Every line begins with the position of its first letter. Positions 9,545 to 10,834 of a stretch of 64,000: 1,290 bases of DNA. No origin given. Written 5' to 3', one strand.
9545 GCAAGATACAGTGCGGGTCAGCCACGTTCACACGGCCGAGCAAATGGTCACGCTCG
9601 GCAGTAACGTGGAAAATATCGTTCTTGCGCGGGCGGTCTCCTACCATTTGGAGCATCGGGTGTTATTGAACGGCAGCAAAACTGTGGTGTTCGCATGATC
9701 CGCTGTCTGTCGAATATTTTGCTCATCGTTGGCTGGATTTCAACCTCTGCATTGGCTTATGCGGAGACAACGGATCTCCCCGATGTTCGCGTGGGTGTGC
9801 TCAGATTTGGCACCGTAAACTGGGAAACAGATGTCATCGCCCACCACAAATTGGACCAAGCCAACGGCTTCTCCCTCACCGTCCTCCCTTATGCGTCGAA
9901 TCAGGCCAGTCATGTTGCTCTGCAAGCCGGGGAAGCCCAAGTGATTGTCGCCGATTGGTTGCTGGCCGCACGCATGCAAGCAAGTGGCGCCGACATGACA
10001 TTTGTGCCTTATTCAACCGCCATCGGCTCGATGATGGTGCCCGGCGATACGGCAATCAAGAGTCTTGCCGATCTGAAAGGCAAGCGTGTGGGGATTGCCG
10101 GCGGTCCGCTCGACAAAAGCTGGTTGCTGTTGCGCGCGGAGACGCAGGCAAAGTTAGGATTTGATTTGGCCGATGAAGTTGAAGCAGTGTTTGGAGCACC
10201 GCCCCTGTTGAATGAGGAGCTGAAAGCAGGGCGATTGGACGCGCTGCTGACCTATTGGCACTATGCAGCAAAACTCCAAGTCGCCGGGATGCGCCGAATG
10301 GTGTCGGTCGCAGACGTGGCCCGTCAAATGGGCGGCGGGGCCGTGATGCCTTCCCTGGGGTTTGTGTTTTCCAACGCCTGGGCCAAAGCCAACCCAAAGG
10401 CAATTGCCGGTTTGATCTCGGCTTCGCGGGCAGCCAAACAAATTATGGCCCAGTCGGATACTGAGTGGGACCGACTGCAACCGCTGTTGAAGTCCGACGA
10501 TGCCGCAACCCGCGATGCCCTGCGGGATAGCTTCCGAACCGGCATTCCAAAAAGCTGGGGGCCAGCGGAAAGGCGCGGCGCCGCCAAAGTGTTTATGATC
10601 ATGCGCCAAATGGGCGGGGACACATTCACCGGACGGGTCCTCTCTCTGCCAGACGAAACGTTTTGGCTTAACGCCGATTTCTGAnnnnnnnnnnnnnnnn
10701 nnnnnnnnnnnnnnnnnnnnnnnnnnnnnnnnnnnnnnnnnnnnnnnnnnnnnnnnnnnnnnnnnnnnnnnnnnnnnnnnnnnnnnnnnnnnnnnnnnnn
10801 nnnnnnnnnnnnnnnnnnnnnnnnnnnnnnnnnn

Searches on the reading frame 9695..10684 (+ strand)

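Call 21: search_protein_families(library=ncbifam, proteins=[window:9695-10684:+], max_evalue=1e-8)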
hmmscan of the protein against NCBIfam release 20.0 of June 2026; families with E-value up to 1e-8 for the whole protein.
window:9695-10684:+ (329 aa): 1 family
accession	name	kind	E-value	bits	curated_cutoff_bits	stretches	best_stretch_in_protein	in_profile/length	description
TIGR01728.1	SsuA_fam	subfamily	1.2e-10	41.1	163.5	1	43-252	12-217/290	aliphatic sulfonate ABC transporter substrate-binding protein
